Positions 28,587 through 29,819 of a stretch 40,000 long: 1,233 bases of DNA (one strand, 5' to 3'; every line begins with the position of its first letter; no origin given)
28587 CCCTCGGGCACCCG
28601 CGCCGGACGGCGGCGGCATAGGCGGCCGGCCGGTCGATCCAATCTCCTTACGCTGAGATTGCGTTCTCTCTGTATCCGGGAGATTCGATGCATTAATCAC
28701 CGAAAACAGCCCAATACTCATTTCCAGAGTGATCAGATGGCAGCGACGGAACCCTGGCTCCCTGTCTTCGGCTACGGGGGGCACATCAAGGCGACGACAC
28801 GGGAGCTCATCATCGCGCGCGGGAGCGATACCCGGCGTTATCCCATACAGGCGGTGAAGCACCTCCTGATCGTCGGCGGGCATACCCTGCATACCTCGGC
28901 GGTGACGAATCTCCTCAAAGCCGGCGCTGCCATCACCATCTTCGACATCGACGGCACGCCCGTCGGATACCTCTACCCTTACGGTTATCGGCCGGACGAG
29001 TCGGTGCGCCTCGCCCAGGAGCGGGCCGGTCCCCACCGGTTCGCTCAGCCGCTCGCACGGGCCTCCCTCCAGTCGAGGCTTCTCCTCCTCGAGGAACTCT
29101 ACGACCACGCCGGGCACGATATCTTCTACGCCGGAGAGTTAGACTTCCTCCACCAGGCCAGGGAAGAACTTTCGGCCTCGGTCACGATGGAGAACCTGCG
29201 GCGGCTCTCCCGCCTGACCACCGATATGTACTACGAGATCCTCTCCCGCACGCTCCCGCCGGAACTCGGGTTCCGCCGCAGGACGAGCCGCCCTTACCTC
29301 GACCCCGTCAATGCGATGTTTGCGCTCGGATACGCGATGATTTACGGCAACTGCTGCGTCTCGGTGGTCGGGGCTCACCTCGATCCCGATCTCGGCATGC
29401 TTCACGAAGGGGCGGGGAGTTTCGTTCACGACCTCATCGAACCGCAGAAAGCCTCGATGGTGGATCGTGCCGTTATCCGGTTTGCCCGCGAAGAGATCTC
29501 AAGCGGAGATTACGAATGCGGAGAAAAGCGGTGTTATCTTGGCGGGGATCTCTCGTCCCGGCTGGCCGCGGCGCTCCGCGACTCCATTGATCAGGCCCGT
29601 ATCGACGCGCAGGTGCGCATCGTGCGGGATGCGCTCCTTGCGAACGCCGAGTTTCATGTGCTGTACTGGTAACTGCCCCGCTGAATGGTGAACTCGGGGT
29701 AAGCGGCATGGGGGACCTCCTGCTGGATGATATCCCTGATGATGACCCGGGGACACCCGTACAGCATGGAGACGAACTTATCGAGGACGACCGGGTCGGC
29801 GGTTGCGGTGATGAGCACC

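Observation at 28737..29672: Stand-alone Cas1 homologue with no CRISPR, cas2, cas4 or polB in 40 kb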

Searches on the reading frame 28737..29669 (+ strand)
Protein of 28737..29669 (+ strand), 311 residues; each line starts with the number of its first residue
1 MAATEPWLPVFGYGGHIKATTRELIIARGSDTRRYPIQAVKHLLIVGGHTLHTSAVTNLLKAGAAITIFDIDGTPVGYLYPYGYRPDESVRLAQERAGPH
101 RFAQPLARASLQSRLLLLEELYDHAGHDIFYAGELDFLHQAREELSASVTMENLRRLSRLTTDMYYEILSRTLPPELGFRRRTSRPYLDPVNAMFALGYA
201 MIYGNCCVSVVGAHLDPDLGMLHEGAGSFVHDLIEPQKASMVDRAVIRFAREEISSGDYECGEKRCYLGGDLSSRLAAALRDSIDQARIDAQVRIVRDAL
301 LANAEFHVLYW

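Call 4: search_protein_families(library=pfam, proteins=[window:28737-29669:+], max_evalue=1)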
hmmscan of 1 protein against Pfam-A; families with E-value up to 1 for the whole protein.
window:28737-29669:+ (311 aa): 1 family
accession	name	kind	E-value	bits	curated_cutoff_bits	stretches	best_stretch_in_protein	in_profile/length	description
PF01867.21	Cas_Cas1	-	2.8e-46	158.4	22.3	1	10-280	3-281/283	CRISPR associated protein Cas1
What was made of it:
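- On Cas1 superfamily (PF01867 / TIGR00287): PF01867 scores 158.4 bits against a cut-off of 22.3 and covers 3-281 of 283 positions (call 4).
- Checked: Cas1 membership: Pfam PF01867 E=2.8e-46, covering 3-281 of 283 profile positions (call 4).
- PF01867 E=2.8e-46 (call 4).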

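Call 5: search_protein_families(library=ncbifam, proteins=[window:28737-29669:+], max_evalue=1)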
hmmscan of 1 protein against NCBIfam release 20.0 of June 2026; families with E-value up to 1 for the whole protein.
window:28737-29669:+ (311 aa): 10 families
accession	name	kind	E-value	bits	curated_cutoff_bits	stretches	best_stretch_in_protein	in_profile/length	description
TIGR00287.1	cas1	equivalog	7e-37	127.2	71.7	1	12-286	6-291/327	CRISPR-associated endonuclease Cas1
TIGR04093.1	cas1_CYANO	exception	2.2e-22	79.5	385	1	31-256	31-263/334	type I-D CRISPR-associated endonuclease Cas1d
NF049935.1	cas4g_cas1g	exception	3.6e-22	78.6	560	1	13-271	222-490/546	CRISPR-associated endonuclease Cas4g/Cas1g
TIGR03641.1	cas1_HMARI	exception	2.4e-18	66.5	304.1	1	15-271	9-268/324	type I-B CRISPR-associated endonuclease Cas1b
TIGR03640.1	cas1_DVULG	exception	1.8e-15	57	385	1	29-262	28-275/340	type I-C CRISPR-associated endonuclease Cas1c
TIGR03983.1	cas1_MYXAN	equivalog_domain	4.8e-10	38.9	358.05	1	167-253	182-272/347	type I-MYXAN CRISPR-associated endonuclease Cas1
TIGR03639.1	cas1_NMENI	exception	7.3e-08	32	120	2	178-253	162-236/278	type II CRISPR-associated endonuclease Cas1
TIGR03638.1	cas1_ECOLI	exception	4.1e-07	29.5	215.6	1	143-241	122-223/269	type I-E CRISPR-associated endonuclease Cas1e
TIGR04329.1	cas1_PREFRAN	exception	0.0008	18.6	300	1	180-284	178-285/317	type V CRISPR-associated endonuclease Cas1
TIGR03637.1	cas1_YPEST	exception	0.0058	16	150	1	112-242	127-264/307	type I-F CRISPR-associated endonuclease Cas1f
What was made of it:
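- On Cas1 superfamily (PF01867 / TIGR00287): TIGR00287 scores 127.2 against 71.7 (call 5).
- Closest known: CRISPR-associated Cas1 integrase. Different: No subtype model reaches its cut-off (call 5).
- Checked: TIGR00287 scores 127 bits against a cut-off of 71.7, and no subtype-specific model reaches its cut-off (call 5).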

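Call 10: find_homologous_proteins(query=window:28737-29669:+)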
Query window:28737-29669:+ (311 aa): 248 proteins with E <= 0.001 among 8000 candidates; the best 120 are listed.
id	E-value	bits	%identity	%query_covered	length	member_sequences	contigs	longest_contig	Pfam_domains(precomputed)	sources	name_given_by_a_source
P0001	2.1e-196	670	94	100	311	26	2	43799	PF01867.22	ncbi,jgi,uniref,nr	ncbi:CRISPR-associated endonuclease Cas1 [Methanoculleus chikugoensis]|jgi:CRISPR-associated protein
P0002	1.1e-185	634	88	100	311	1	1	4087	PF01867.22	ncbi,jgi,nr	ncbi:MAG: CRISPR-associated endonuclease Cas1 [Methanoculleus sp.]|nr:CRISPR-associated endonuclease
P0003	4.5e-185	632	87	100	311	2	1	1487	PF01867.22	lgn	-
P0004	2.3e-184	630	88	100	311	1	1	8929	PF01867.22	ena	-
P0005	5.1e-182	622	87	100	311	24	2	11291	PF01867.22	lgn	-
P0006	9.3e-180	615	85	100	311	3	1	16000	PF01867.22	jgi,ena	-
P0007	3.0e-178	610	85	100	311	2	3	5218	PF01867.22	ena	-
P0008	5.2e-175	599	84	100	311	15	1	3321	PF01867.22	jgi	-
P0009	1.2e-174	598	83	100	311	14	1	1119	PF01867.22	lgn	-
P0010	2.5e-174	597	83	100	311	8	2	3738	PF01867.22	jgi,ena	-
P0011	2.2e-173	594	83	100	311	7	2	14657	PF01867.22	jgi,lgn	jgi:CRISPR-associated endonuclease Cas1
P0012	3.5e-172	590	81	100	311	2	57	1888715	PF01867.22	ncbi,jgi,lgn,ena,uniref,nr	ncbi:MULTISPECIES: CRISPR-associated endonuclease Cas1 [unclassified Methanoculleus]|uniref:CRISPR-a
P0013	4.4e-171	586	83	100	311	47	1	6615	PF01867.22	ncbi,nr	ncbi:MAG: CRISPR-associated endonuclease Cas1 [Methanoculleus sp.]|nr:CRISPR-associated endonuclease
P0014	6.8e-171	586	82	100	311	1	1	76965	PF01867.22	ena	-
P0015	1.4e-170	585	83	100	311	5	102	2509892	PF01867.22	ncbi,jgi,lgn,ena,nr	ncbi:MAG TPA: CRISPR-associated endonuclease Cas1 [Candidatus Methanoculleus thermohydrogenotrophicu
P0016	4.4e-170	583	82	100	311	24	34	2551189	PF01867.22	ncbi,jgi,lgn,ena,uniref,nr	ncbi:CRISPR-associated endonuclease Cas1 [Methanoculleus bourgensis]|jgi:CRISPR-associated protein C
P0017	6.4e-170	583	81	100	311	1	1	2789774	PF01867.22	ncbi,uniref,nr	ncbi:CRISPR-associated Cas1 family protein [Methanoculleus bourgensis MS2]|uniref:CRISPR-associated 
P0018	9.3e-170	582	80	100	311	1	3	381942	PF01867.22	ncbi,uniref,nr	ncbi:CRISPR-associated endonuclease Cas1 [Methanoculleus sp.]|uniref:CRISPR-associated endonuclease 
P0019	1.7e-169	581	82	100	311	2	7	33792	PF01867.22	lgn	-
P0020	2.2e-167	574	80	100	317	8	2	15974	PF01867.22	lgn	-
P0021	5.1e-166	570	81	100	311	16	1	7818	PF01867.22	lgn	-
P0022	4.9e-164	563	79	100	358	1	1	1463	PF01867.22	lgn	-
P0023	5.0e-164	563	79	100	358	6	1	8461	PF01867.22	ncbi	-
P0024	6.6e-164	563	80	100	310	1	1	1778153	PF01867.22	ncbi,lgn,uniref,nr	ncbi:CRISPR-associated endonuclease Cas1 [Methanoculleus sp. Wushi-C6]|uniref:CRISPR-associated endo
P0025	8.2e-164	563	78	100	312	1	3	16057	PF01867.22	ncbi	-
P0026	1.2e-163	562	80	100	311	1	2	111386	PF01867.22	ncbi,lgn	-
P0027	3.5e-162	557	79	100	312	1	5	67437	PF01867.22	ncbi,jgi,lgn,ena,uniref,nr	ncbi:CRISPR-associated endonuclease Cas1 [Methanoculleus sp.]|jgi:CRISPR-associated endonuclease Cas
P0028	5.4e-162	557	77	100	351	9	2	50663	PF01867.22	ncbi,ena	-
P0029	1.1e-160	552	88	87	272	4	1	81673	PF01867.22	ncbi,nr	ncbi:MAG: CRISPR-associated endonuclease Cas1 [Methanomicrobiales archaeon HGW-Methanomicrobiales-2]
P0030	8.4e-160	549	79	100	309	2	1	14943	PF01867.22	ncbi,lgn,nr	ncbi:MAG: CRISPR-associated endonuclease Cas1 [Methanomicrobiales archaeon]|nr:CRISPR-associated end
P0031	8.3e-159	546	78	100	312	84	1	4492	PF01867.22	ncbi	-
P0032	2.9e-156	538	75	100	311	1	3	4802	PF01867.22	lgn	-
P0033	5.7e-155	534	75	100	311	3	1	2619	PF01867.22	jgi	jgi:CRISP-associated protein Cas1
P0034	5.7e-155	534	75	100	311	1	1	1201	PF01867.22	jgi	jgi:CRISPR-associated protein Cas1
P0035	9.7e-155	533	77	100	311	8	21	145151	PF01867.22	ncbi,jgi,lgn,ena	jgi:CRISPR-associated endonuclease Cas1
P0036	6.9e-145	500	85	81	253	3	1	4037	PF01867.22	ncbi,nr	ncbi:MAG: CRISPR-associated endonuclease Cas1, partial [Methanomicrobiales archaeon]|nr:CRISPR-assoc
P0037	3.4e-136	472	66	100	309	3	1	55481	PF01867.22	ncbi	-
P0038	8.4e-134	464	81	82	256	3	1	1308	PF01867.22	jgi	jgi:CRISPR-associated endonuclease Cas1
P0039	1.4e-127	444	63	100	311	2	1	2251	PF01867.22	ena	-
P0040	8.7e-127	441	65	98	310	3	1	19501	PF01867.22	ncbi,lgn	-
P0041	2.1e-126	440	65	98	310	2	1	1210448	PF01867.22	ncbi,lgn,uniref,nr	ncbi:CRISPR-associated protein Cas1 [Methanoculleus taiwanensis]|uniref:CRISPR-associated endonuclea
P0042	8.9e-120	418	60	99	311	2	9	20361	PF01867.22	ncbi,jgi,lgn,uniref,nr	ncbi:crispr-associated protein cas1 [hydrocarbon metagenome]|uniref:Crispr-associated protein cas1 n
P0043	2.9e-119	416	63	98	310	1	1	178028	PF01867.22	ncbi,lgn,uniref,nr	ncbi:CRISPR-associated endonuclease Cas1 [Methanoculleus sp. FWC-SCC1]|uniref:CRISPR-associated endo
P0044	7.3e-105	369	57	98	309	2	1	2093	PF01867.22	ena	-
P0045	1.3e-102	362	54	97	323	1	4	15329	PF01867.22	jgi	jgi:CRISPR-associated protein Cas1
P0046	4.4e-102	360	53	98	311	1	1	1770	PF01867.22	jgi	jgi:CRISPR-associated protein Cas1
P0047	1.0e-101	359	53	98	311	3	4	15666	PF01867.22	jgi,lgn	jgi:CRISPR-associated protein Cas1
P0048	1.6e-101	358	54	97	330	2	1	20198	PF01867.22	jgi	jgi:CRISP-associated protein Cas1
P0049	4.0e-101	357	51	99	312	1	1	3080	PF01867.22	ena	-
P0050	9.0e-101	356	54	97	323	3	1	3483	PF01867.22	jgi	jgi:CRISPR-associated protein Cas1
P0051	1.2e-100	355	53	97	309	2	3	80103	PF01867.22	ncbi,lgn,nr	ncbi:MAG: CRISPR-associated endonuclease Cas1 [Methanomicrobiales archaeon]|nr:CRISPR-associated end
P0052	1.6e-100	355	53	97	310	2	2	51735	PF01867.22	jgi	jgi:CRISPR-associated protein Cas1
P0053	2.9e-100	354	53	97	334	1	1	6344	PF01867.22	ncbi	-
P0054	3.1e-100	354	53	97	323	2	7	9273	PF01867.22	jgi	jgi:CRISPR-associated protein Cas1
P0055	4.9e-100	353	53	97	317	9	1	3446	PF01867.22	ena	-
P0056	5.6e-100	353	53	97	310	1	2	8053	PF01867.22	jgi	jgi:CRISPR-associated protein Cas1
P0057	2.6e-99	351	53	97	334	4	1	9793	PF01867.22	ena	-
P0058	2.8e-99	351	53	97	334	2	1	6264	PF01867.22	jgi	-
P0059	4.3e-99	350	53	97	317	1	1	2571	PF01867.22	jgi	jgi:CRISPR-associated protein Cas1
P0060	5.0e-99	350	53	97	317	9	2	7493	PF01867.22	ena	-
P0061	7.1e-99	349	52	97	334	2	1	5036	PF01867.22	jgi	jgi:CRISPR-associated protein Cas1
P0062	1.5e-98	348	54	97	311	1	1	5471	PF01867.22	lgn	-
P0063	1.7e-98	348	53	97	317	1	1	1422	PF01867.22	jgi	jgi:CRISPR-associated protein Cas1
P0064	2.2e-98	348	51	100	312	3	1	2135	PF01867.22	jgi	jgi:CRISPR-associated endonuclease Cas1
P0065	2.7e-98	347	55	98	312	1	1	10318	PF01867.22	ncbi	-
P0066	3.2e-98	347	53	97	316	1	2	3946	PF01867.22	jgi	jgi:CRISPR-associated endonuclease Cas1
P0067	4.0e-98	347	52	97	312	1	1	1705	PF01867.22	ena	-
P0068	8.8e-98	346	50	98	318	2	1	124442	PF01867.22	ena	-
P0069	1.1e-97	345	53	97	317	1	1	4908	PF01867.22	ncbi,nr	ncbi:MAG: CRISPR-associated endonuclease Cas1 [Methanomicrobiales archaeon]|nr:CRISPR-associated end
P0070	1.6e-97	345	52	97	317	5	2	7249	PF01867.22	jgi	jgi:CRISPR-associated protein Cas1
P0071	1.7e-97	345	53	97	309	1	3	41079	PF01867.22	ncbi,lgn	-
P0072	2.3e-97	344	52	97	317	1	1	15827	PF01867.22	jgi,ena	-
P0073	4.0e-97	344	50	98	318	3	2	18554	PF01867.22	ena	-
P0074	8.6e-97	342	54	96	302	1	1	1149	PF01867.22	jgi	-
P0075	1.1e-96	342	52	97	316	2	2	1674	PF01867.22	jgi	jgi:CRISPR-associated endonuclease Cas1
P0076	1.6e-96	342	52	97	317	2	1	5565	PF01867.22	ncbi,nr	ncbi:MAG: CRISPR-associated endonuclease Cas1 [Methanomicrobiales archaeon]|nr:CRISPR-associated end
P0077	6.2e-96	340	53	97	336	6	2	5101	PF01867.22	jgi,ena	-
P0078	6.9e-96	340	52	99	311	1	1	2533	PF01867.22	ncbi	-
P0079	1.0e-95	339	52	97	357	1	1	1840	PF01867.22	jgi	jgi:CRISPR-associated endonuclease Cas1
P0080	1.2e-95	339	52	97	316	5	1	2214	PF01867.22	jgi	jgi:CRISPR-associated endonuclease Cas1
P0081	1.5e-95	338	51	97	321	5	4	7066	PF01867.22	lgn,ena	-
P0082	1.5e-95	338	52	96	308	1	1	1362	PF01867.22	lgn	-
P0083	1.9e-95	338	52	97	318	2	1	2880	PF01867.22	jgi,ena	-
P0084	2.1e-95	338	50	100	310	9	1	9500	PF01867.22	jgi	jgi:CRISP-associated protein Cas1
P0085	2.8e-95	337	52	97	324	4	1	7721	PF01867.22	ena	-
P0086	3.1e-95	337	51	97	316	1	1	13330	PF01867.22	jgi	jgi:CRISPR-associated endonuclease Cas1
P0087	3.5e-95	337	51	97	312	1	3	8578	PF01867.22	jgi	jgi:CRISPR-associated endonuclease Cas1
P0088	3.7e-95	337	51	98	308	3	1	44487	PF01867.22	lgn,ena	-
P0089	4.5e-95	337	52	97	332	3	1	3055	PF01867.22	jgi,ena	-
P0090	5.5e-95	337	52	92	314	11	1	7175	PF01867.22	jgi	jgi:CRISPR-associated endonuclease Cas1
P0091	5.5e-95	337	52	97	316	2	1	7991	PF01867.22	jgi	jgi:CRISP-associated protein Cas1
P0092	6.7e-95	336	51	97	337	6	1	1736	PF01867.22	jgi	-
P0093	7.0e-95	336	50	97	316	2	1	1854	PF01867.22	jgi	-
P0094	1.2e-94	335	50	98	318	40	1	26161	PF01867.22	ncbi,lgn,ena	ncbi:MAG: CRISPR-associated endonuclease Cas1 [Methanoregulaceae archaeon]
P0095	1.3e-94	335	51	97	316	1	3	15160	PF01867.22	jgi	jgi:CRISPR-associated endonuclease Cas1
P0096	2.9e-94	334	50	99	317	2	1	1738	PF01867.22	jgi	jgi:CRISPR-associated endonuclease Cas1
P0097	3.6e-94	334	51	97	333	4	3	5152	PF01867.22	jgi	jgi:CRISPR-associated protein Cas1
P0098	4.8e-94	333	50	97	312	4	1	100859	PF01867.22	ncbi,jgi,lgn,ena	-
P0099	5.1e-94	333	52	92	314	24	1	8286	PF01867.22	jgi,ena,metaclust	metaclust:\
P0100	6.2e-94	333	51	98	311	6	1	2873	PF01867.22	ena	-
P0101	7.8e-94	333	52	97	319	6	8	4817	PF01867.22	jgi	jgi:CRISPR-associated protein Cas1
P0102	8.5e-94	333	50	97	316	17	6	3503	PF01867.22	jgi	jgi:CRISPR-associated protein Cas1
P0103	9.6e-94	332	50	97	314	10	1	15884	PF01867.22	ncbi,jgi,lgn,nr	ncbi:MAG: CRISPR-associated endonuclease Cas1 [Methanomicrobiales archaeon]|nr:CRISPR-associated end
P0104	1.6e-93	332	49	98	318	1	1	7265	PF01867.22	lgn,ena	-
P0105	2.5e-93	331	50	98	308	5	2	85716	PF01867.22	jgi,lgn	jgi:CRISPR-associated endonuclease Cas1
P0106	3.1e-93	331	51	97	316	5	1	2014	PF01867.22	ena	-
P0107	7.3e-93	330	50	98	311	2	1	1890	PF01867.22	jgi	-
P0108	8.1e-93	329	52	97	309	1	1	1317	PF01867.22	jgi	-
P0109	8.6e-93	329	51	97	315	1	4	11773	PF01867.22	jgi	jgi:CRISPR-associated endonuclease Cas1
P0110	9.2e-93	329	49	100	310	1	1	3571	PF01867.22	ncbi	-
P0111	2.3e-92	328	49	100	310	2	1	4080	PF01867.22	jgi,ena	-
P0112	3.7e-92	327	49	100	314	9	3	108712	PF01867.22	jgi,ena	jgi:CRISPR-associated endonuclease Cas1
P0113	3.8e-92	327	50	100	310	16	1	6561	PF01867.22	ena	-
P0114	4.7e-92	327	47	98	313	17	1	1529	PF01867.22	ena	-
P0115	1.0e-91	326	50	97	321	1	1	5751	PF01867.22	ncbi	-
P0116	1.2e-91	326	50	98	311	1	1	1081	PF01867.22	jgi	jgi:CRISPR-associated endonuclease Cas1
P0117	1.2e-91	326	49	100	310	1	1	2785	PF01867.22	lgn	-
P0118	1.6e-91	325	48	100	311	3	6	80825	PF01867.22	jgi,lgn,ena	jgi:CRISPR-associated endonuclease Cas1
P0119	2.4e-91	325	50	99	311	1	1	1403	PF01867.22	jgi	jgi:CRISPR-associated protein Cas1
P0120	4.1e-91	324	48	98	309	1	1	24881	PF01867.22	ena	-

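Call 14: search_solved_structures(query=window:28737-29669:+, max_evalue=0.001, show_alignments=3)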
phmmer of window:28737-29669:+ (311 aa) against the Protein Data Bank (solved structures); distinct sequences matched with E-value up to 0.001: 12.
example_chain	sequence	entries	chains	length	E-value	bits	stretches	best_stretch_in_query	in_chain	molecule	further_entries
4n06_A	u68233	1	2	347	2.2e-12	50.5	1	10-286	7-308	CRISPR-associated endonuclease Cas1 1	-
7cr6_A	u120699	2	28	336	3.4e-12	49.8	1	36-258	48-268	CRISPR-associated endonuclease Cas1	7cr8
7mi4_A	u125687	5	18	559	1.8e-08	37.6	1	42-284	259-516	CRISPR-associated exonuclease Cas4/endonuclease Cas1 fusion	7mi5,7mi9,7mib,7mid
7kft_D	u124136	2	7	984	8.6e-08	35.4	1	21-280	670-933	Cas6-RT-Cas1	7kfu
4xtk_A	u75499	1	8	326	6.2e-07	32.5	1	15-250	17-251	CRISPR-associated endonuclease Cas1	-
2yzs_A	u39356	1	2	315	4.2e-05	26.5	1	35-253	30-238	Putative uncharacterized protein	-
6opm_A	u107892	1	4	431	8.8e-05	25.5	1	51-250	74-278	CRISPR-associated endonuclease Cas1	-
6kdv_B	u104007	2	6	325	0.00011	25.1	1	143-252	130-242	CRISPR-associated endonuclease Cas1 2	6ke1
8d3l_A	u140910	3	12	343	0.00012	25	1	172-259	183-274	CRISPR-associated endonuclease Cas1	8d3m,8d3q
8d3p_A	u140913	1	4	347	0.00012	25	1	172-259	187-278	CRISPR-associated endonuclease Cas1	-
7ei1_A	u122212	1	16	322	0.00034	23.6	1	136-258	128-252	CRISPR-associated endonuclease Cas1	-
4wj0_A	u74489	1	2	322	0.001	22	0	106-251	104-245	CRISPR-associated endonuclease Cas1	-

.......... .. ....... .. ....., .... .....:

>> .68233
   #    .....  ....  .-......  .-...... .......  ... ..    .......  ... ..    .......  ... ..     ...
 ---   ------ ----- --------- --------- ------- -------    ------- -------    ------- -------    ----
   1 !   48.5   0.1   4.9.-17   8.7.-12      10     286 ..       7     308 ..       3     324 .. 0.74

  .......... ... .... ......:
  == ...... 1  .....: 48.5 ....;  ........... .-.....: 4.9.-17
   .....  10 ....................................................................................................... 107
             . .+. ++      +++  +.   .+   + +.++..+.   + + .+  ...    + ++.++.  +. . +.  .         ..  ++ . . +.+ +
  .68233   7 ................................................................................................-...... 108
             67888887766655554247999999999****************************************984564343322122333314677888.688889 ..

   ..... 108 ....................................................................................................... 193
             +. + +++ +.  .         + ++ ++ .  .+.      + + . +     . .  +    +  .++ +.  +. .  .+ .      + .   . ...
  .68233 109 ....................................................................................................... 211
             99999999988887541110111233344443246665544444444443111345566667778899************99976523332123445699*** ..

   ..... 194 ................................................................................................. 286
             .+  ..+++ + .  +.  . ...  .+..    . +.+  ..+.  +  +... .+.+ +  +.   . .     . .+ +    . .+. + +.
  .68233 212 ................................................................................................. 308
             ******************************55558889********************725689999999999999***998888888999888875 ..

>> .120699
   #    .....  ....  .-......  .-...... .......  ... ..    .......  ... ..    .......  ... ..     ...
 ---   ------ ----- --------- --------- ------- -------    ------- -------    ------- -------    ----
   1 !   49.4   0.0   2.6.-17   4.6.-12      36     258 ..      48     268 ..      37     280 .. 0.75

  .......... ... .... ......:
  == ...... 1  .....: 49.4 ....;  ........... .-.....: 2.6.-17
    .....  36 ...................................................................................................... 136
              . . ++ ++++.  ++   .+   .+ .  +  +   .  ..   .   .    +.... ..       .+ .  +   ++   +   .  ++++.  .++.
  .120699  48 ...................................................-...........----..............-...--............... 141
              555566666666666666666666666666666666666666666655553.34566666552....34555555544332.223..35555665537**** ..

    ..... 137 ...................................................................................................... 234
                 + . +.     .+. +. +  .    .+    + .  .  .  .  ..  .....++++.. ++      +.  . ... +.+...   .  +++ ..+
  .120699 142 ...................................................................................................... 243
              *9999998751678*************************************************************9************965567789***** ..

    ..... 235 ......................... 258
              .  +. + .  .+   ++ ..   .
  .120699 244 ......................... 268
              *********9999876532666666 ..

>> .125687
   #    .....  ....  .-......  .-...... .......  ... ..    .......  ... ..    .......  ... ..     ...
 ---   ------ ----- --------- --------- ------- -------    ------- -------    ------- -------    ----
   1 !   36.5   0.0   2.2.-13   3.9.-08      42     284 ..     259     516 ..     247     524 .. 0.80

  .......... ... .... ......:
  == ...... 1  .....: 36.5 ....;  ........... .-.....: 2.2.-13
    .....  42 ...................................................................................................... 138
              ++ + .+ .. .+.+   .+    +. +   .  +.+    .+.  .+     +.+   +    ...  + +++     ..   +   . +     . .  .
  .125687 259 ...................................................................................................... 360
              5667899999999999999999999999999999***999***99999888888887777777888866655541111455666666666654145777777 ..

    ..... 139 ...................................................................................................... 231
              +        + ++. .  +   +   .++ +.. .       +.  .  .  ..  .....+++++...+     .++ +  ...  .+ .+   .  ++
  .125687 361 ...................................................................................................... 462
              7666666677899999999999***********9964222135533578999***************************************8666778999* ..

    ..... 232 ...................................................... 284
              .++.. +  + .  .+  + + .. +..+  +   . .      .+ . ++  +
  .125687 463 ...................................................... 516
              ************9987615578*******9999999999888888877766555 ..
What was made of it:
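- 29208..29210 (+): Codon of Ser158, the position of the catalytic Glu (E. coli E141). It is neither Glu nor Asp in any of the 201 aligned family members. HMMER alignments to 4n06, 7cr6 and 7mi4 (call 14).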
